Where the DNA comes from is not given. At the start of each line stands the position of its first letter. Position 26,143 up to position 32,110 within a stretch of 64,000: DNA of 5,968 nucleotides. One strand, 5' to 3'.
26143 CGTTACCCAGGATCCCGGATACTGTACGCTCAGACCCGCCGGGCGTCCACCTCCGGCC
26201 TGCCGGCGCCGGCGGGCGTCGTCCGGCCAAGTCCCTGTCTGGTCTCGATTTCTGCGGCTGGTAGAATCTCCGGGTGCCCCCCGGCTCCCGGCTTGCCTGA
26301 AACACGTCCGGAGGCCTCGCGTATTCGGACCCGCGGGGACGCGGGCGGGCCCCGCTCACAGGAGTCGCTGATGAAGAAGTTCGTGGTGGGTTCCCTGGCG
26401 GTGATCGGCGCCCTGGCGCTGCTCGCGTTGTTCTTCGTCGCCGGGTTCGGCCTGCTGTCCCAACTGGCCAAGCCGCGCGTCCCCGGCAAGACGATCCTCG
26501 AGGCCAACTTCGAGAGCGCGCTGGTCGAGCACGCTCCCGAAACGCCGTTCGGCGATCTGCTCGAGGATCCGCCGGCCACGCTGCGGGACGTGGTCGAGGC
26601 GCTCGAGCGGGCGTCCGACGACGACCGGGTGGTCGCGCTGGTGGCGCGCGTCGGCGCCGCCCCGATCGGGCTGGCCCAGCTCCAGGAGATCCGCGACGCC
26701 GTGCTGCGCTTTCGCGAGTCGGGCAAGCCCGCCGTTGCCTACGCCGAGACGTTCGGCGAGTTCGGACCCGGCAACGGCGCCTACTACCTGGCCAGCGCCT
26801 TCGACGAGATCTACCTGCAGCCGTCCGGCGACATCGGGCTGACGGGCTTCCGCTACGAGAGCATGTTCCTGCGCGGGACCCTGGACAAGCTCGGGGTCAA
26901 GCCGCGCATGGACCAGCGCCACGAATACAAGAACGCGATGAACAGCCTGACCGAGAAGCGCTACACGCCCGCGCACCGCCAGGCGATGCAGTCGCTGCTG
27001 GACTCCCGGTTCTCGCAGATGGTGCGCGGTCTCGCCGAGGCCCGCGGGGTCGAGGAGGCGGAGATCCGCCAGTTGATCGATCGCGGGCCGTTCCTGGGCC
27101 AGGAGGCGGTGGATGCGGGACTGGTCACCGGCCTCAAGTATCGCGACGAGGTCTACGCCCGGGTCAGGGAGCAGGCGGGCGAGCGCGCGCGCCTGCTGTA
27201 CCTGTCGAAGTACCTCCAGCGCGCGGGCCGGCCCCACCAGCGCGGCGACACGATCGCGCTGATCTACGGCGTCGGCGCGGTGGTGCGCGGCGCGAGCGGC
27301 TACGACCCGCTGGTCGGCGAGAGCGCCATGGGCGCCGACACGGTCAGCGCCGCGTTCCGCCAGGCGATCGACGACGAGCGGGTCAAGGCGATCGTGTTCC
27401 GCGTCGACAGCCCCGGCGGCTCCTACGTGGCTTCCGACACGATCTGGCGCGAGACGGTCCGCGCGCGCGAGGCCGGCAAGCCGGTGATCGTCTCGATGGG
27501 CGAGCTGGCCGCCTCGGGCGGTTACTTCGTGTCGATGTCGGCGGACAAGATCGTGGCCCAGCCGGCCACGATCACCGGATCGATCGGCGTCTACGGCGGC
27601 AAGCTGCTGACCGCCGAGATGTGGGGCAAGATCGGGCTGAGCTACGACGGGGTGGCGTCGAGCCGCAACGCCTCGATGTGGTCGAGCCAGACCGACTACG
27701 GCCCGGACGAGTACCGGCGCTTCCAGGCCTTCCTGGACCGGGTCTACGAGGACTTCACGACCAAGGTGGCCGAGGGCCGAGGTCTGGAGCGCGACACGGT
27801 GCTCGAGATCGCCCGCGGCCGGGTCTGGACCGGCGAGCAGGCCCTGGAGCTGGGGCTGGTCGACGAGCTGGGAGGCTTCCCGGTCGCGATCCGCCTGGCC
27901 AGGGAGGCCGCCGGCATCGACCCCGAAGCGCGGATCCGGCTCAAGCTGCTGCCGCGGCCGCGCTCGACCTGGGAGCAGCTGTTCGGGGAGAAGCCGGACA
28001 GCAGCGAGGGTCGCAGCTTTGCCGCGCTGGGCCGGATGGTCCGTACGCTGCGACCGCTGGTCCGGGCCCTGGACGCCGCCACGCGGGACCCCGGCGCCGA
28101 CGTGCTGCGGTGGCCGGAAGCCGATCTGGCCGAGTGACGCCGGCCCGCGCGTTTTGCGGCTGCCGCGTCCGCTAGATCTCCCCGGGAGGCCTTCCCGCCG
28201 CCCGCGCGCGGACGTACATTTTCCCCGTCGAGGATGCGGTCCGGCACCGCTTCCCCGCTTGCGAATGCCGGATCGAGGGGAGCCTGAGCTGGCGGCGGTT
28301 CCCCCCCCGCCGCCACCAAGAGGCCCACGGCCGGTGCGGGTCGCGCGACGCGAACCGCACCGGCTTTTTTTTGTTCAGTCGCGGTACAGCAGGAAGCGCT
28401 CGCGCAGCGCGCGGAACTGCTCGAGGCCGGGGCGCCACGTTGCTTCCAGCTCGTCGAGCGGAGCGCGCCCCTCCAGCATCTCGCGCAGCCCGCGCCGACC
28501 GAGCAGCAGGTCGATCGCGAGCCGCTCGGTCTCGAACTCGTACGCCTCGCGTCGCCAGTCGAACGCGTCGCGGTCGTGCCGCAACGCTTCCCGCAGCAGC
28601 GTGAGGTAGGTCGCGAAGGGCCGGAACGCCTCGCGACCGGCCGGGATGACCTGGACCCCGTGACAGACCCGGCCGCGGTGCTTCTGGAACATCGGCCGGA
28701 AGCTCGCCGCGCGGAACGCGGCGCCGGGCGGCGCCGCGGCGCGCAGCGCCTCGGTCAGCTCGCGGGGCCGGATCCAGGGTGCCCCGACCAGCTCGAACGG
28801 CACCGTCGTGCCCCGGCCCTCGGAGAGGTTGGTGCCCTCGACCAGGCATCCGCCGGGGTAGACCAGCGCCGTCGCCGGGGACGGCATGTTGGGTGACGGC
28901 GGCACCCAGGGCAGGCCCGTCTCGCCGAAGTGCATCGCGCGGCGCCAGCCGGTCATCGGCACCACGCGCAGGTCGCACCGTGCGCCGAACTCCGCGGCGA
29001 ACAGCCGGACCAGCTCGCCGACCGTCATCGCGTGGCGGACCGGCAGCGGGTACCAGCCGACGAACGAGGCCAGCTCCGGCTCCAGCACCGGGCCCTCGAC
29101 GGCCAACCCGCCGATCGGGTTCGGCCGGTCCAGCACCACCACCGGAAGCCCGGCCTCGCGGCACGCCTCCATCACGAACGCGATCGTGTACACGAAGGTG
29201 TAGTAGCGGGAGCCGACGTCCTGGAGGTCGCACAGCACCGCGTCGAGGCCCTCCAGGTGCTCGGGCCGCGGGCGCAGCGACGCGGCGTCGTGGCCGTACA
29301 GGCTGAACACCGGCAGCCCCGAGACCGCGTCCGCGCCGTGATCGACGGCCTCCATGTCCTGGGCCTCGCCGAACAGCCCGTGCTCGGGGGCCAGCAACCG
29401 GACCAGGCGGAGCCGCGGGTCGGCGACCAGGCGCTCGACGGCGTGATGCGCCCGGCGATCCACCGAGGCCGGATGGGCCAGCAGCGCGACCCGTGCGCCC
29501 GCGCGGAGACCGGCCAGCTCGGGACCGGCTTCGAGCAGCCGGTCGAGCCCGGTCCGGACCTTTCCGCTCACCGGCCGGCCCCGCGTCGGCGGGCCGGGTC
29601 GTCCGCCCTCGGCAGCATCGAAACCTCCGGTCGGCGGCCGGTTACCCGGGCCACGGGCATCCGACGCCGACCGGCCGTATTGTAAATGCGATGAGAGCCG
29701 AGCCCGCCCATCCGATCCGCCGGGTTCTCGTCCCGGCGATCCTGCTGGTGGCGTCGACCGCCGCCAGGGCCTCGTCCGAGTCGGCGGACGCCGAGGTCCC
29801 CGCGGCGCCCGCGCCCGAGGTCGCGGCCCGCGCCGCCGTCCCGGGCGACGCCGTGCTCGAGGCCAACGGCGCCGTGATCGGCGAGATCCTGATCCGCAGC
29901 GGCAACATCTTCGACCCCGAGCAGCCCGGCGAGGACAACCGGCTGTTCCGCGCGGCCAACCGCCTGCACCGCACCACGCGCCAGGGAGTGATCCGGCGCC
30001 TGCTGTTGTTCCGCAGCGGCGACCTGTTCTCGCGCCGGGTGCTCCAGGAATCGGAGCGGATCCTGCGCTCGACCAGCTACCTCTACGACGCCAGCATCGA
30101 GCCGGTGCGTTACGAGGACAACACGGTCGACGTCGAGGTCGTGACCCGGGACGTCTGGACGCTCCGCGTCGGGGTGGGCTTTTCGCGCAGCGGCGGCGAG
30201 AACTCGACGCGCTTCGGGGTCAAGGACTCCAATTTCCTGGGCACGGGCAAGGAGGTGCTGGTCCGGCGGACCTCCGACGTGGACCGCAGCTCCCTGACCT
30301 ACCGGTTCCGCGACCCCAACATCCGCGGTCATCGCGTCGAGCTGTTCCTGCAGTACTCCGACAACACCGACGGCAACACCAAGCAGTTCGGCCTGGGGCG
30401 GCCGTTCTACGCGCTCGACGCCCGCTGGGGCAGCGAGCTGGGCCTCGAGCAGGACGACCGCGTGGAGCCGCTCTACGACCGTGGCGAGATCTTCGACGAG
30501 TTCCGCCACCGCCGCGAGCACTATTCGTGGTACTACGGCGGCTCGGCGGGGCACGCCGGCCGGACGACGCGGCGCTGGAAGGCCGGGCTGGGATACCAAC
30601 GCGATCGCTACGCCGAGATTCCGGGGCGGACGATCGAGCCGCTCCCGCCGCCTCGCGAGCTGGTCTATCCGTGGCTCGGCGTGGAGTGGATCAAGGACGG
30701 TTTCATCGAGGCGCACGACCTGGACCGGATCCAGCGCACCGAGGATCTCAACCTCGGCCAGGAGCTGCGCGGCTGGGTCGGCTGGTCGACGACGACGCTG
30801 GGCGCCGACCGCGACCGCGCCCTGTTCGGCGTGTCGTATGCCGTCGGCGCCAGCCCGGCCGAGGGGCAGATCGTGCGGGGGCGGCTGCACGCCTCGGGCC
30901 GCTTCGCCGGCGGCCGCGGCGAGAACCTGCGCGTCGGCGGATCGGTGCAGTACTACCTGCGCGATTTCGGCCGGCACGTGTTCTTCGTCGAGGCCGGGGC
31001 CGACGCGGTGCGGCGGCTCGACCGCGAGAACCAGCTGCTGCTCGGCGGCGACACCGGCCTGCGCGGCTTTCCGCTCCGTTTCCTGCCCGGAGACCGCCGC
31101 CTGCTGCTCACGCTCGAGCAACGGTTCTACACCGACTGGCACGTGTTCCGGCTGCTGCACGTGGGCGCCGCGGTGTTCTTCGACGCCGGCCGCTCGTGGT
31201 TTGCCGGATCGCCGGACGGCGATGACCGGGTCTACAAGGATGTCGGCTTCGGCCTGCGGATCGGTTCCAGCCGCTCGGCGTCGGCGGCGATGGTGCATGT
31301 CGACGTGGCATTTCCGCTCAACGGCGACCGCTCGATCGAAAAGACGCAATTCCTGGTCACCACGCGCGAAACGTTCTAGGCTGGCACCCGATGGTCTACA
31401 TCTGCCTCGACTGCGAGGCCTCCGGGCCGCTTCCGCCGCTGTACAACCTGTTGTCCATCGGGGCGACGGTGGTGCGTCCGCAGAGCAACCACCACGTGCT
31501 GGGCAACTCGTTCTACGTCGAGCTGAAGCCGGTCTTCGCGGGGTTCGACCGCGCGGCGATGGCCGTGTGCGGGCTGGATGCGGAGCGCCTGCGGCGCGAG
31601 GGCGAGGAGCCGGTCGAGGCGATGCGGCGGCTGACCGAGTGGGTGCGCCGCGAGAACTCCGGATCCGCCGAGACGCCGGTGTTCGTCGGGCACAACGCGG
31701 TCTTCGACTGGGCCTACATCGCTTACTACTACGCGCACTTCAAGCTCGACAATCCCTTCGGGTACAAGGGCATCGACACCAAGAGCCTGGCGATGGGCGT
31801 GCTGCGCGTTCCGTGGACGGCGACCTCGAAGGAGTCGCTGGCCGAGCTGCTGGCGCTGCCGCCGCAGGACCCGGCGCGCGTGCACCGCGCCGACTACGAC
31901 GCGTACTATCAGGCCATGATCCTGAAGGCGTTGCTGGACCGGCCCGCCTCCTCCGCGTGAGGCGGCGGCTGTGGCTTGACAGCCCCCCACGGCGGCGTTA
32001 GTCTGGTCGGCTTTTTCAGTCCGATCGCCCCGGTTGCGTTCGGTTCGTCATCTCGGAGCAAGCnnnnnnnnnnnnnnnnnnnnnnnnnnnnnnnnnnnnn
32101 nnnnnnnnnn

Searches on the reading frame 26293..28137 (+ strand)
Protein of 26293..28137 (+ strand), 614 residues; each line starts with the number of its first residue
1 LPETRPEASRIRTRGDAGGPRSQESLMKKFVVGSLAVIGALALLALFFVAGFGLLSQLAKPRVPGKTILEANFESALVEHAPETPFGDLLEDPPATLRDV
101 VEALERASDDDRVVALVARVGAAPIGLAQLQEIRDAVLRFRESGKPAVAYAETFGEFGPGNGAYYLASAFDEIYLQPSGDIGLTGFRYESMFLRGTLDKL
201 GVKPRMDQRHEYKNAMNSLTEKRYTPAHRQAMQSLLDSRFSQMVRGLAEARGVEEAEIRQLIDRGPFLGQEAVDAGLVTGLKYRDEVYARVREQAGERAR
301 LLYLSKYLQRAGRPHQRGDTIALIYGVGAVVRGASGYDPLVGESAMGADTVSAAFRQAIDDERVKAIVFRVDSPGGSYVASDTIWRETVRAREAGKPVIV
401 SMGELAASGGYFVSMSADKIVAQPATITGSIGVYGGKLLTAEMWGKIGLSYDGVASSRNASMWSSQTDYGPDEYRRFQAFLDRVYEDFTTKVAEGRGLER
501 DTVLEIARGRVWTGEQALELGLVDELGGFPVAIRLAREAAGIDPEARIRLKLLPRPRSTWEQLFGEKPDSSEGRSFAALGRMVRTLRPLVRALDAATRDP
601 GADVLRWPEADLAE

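Call 58: search_protein_families(library=pfam, proteins=[window:26293-28137:+], max_evalue=0.00001)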
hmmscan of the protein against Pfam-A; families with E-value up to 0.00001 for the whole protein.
window:26293-28137:+ (614 aa): 2 families
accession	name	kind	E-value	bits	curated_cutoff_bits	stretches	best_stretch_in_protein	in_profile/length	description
PF01343.23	Peptidase_S49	-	9.3e-74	247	24.9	2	391-542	2-153/154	Peptidase family S49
PF25145.1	NfeD1b_N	-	2.3e-06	27.8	40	0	354-434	22-98/189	NfeD1b, N-terminal domain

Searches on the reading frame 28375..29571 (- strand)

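Call 58: search_protein_families(library=pfam, proteins=[window:28375-29571:-], max_evalue=0.00001)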
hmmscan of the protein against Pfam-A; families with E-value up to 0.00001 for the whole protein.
window:28375-29571:- (398 aa): 2 families
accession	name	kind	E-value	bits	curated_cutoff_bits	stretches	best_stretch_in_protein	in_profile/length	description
PF07075.17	NamZ_N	-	1.5e-78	263.3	26.9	1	28-231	1-201/203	Exo-beta-N-acetylmuramidase NamZ, N-terminal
PF20732.2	NamZ_C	-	2.1e-48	165.4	25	1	236-396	1-152/152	Exo-beta-N-acetylmuramidase NamZ, C-terminal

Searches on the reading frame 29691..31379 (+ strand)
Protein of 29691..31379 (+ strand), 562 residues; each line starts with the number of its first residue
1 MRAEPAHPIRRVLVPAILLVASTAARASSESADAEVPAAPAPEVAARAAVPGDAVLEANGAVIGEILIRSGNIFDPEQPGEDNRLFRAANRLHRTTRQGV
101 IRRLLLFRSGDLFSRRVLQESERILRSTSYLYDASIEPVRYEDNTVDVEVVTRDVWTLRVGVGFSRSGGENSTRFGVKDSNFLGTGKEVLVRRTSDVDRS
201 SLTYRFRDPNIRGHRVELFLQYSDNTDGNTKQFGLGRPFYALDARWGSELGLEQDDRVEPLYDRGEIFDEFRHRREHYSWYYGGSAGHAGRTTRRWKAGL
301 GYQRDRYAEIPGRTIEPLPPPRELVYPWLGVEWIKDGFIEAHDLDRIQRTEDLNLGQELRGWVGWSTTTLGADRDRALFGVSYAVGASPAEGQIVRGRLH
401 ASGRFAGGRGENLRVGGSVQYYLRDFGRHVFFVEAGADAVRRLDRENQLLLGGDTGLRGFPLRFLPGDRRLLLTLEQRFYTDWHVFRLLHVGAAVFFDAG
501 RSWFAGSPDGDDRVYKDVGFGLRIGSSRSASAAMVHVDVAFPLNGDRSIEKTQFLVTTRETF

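Call 58: search_protein_families(library=pfam, proteins=[window:29691-31379:+], max_evalue=0.00001)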
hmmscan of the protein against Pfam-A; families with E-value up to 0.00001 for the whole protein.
window:29691-31379:+ (562 aa): 1 family
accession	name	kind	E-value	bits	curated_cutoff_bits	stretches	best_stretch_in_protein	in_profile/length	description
PF01103.29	Omp85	-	9.6e-07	29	24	0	389-548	132-311/325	Omp85 superfamily domain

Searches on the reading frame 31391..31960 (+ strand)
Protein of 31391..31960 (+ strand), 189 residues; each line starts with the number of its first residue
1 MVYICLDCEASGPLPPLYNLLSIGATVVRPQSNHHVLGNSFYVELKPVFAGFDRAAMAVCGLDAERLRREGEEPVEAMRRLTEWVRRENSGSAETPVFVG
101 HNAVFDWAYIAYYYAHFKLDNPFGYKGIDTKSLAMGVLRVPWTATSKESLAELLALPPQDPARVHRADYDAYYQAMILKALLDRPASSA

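Call 58: search_protein_families(library=pfam, proteins=[window:31391-31960:+], max_evalue=0.00001)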
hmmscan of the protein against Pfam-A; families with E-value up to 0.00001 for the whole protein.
window:31391-31960:+ (189 aa): 2 families
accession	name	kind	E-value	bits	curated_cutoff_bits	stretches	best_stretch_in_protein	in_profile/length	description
PF16473.11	Rv2179c-like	-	1e-06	29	27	0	4-181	3-176/177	3'-5' exoribonuclease Rv2179c-like domain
PF00929.31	RNase_T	-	2.1e-06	28.8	24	1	4-176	1-162/164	Exonuclease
